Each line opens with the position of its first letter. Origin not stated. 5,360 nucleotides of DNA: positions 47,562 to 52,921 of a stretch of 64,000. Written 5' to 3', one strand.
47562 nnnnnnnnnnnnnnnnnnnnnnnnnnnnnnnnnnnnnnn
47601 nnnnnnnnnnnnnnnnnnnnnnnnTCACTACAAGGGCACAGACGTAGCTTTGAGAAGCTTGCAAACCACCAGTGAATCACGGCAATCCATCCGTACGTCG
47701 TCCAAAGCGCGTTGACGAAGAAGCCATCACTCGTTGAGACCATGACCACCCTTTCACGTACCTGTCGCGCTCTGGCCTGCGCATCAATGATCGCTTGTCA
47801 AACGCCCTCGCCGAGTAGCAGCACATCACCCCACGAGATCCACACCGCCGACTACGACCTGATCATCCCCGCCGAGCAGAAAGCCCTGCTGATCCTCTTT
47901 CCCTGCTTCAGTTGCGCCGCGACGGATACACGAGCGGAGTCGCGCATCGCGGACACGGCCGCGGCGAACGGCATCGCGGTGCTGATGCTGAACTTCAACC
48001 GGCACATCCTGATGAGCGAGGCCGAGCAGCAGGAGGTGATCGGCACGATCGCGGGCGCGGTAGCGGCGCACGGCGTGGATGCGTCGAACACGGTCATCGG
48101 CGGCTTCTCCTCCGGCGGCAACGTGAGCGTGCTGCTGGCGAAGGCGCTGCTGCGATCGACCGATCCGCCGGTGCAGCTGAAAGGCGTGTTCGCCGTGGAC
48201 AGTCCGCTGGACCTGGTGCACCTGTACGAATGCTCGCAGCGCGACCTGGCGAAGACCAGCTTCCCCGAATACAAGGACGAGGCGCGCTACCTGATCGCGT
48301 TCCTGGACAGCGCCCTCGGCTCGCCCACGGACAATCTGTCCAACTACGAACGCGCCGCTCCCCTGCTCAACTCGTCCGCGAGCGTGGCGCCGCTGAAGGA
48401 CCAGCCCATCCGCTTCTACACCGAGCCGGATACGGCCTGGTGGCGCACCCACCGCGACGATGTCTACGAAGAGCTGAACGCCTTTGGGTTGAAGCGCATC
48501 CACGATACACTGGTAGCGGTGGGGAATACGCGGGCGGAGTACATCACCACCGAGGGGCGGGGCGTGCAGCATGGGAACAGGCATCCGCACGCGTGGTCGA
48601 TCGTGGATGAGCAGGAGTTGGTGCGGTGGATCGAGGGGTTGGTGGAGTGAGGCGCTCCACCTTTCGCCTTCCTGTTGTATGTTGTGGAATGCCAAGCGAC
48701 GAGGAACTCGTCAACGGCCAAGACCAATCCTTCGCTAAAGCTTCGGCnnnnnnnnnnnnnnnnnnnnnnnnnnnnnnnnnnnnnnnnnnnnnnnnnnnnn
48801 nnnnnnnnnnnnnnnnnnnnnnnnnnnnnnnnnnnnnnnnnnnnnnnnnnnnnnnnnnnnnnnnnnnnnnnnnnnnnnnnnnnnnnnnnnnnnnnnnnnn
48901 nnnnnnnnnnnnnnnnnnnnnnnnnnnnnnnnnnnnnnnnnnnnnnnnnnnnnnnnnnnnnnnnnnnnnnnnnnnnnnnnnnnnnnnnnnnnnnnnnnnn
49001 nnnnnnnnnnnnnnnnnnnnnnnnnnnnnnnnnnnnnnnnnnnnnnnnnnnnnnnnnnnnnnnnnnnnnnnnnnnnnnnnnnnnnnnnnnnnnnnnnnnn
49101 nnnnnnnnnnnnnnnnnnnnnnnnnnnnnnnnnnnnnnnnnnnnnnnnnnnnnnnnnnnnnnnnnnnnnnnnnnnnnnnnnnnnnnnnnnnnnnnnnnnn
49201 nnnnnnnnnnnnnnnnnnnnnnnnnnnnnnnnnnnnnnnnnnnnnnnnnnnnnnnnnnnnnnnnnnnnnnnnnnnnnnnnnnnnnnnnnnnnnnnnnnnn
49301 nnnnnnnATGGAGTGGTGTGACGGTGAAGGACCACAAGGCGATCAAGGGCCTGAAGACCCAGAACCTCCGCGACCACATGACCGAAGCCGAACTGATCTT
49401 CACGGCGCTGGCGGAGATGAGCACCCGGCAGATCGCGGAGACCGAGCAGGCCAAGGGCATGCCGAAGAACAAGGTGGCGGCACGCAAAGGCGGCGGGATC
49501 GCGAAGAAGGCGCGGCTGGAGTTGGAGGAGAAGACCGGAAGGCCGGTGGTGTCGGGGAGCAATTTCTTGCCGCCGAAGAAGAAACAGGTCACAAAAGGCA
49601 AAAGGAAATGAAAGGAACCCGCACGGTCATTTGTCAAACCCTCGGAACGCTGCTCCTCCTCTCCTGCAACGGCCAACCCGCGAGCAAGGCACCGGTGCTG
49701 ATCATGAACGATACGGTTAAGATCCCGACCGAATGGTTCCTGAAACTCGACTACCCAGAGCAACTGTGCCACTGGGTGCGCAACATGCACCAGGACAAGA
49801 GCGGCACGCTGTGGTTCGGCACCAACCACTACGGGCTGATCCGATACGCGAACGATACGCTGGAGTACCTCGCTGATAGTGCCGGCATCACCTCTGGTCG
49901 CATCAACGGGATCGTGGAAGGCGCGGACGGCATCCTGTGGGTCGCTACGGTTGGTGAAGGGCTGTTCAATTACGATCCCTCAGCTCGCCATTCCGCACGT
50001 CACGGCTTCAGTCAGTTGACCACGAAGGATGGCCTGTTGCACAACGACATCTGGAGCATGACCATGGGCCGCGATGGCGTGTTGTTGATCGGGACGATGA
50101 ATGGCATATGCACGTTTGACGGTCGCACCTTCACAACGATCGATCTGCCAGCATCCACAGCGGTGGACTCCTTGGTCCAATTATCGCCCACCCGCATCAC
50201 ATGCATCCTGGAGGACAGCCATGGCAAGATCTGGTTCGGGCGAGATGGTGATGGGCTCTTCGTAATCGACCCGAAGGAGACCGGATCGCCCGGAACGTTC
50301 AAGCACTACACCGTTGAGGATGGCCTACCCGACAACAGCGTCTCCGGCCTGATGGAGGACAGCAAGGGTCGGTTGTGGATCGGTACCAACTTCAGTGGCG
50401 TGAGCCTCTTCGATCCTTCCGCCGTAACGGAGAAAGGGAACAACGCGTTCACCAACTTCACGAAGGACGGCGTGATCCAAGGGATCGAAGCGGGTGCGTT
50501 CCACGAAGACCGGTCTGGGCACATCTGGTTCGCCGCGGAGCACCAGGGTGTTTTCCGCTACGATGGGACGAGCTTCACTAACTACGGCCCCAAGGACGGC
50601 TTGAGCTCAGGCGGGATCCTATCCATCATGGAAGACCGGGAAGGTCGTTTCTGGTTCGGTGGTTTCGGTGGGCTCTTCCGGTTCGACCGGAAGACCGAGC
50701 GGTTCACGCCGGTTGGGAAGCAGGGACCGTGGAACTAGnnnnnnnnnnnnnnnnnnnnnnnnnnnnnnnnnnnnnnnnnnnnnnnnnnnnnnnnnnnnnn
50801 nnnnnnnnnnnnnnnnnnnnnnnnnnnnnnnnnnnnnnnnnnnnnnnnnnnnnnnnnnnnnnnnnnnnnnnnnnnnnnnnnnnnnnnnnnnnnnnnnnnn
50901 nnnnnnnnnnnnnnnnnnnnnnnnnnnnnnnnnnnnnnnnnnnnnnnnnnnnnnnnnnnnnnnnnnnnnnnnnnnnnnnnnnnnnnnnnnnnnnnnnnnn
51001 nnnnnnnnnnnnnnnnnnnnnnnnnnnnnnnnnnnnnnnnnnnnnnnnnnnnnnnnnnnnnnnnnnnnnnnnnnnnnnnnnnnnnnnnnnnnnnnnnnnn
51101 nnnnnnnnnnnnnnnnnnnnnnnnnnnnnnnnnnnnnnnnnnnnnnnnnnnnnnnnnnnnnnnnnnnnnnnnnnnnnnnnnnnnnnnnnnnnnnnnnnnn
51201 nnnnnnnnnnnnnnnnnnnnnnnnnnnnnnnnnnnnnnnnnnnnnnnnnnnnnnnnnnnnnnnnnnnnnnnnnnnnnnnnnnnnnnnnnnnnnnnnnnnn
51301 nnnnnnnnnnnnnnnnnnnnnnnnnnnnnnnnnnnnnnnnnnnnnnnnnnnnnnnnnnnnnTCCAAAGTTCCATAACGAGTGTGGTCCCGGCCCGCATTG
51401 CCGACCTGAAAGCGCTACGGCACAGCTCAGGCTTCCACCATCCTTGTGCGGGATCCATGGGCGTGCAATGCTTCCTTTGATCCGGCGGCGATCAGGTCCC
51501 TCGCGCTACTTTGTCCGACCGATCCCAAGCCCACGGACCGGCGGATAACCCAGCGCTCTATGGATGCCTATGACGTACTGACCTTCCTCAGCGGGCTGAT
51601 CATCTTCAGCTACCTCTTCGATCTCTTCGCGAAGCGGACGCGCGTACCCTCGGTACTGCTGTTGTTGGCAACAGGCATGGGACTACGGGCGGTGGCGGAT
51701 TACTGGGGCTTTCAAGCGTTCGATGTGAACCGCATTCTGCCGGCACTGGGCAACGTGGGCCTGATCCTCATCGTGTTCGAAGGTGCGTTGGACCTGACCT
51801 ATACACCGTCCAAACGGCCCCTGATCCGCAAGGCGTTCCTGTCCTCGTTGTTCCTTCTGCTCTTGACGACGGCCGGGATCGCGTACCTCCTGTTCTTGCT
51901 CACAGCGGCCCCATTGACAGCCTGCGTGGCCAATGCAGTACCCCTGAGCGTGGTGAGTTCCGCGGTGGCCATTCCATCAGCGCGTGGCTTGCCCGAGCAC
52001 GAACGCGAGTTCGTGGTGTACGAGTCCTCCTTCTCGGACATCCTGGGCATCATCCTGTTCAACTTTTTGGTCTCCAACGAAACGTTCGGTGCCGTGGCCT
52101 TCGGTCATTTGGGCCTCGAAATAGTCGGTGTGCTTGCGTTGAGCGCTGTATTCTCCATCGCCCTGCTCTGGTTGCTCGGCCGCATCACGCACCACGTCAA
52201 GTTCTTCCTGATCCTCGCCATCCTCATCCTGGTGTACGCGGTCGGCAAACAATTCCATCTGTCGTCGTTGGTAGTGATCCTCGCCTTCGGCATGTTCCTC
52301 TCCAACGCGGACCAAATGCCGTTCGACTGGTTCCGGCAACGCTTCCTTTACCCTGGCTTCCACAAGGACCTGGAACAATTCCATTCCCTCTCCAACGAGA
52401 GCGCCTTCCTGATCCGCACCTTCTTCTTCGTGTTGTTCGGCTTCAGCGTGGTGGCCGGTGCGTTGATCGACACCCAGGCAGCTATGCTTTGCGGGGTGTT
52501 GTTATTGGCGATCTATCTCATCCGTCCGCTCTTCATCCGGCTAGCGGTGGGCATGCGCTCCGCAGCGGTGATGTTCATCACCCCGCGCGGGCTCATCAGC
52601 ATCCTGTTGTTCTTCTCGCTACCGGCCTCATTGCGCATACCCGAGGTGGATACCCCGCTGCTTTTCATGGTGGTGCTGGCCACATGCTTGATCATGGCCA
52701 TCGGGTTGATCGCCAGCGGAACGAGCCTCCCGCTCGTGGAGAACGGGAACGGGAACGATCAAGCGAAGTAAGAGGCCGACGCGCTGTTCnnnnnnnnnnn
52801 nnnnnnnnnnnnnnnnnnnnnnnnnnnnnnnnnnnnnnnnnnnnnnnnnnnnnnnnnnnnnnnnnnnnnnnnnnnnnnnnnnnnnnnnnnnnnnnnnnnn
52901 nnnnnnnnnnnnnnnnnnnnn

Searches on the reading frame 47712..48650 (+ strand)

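Call 57: search_protein_families(library=pfam, proteins=[window:47712-48650:+], max_evalue=0.001)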
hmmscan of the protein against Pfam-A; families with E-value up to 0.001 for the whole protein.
window:47712-48650:+ (312 aa): 1 family
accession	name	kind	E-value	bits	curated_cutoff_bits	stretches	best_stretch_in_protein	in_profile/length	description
PF02230.22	Abhydrolase_2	-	0.0007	19.9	23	0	112-164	92-138/217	Phospholipase/Carboxylesterase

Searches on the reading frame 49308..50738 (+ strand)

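Call 57: search_protein_families(library=pfam, proteins=[window:49308-50738:+], max_evalue=0.001)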
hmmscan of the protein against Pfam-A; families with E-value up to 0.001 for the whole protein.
window:49308-50738:+ (476 aa): 1 family
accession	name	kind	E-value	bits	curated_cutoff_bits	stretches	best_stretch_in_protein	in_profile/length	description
PF07494.17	Reg_prop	-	6.8e-34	112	20.4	1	339-361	1-23/24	Two component regulator propeller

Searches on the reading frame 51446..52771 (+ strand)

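Call 57: search_protein_families(library=pfam, proteins=[window:51446-52771:+], max_evalue=0.001)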
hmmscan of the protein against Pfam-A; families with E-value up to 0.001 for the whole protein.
window:51446-52771:+ (441 aa): 1 family
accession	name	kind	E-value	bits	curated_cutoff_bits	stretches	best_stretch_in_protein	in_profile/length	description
PF00999.27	Na_H_Exchanger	-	8.4e-23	81.3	26.2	1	53-419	5-367/375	Sodium/hydrogen exchanger, transmembrane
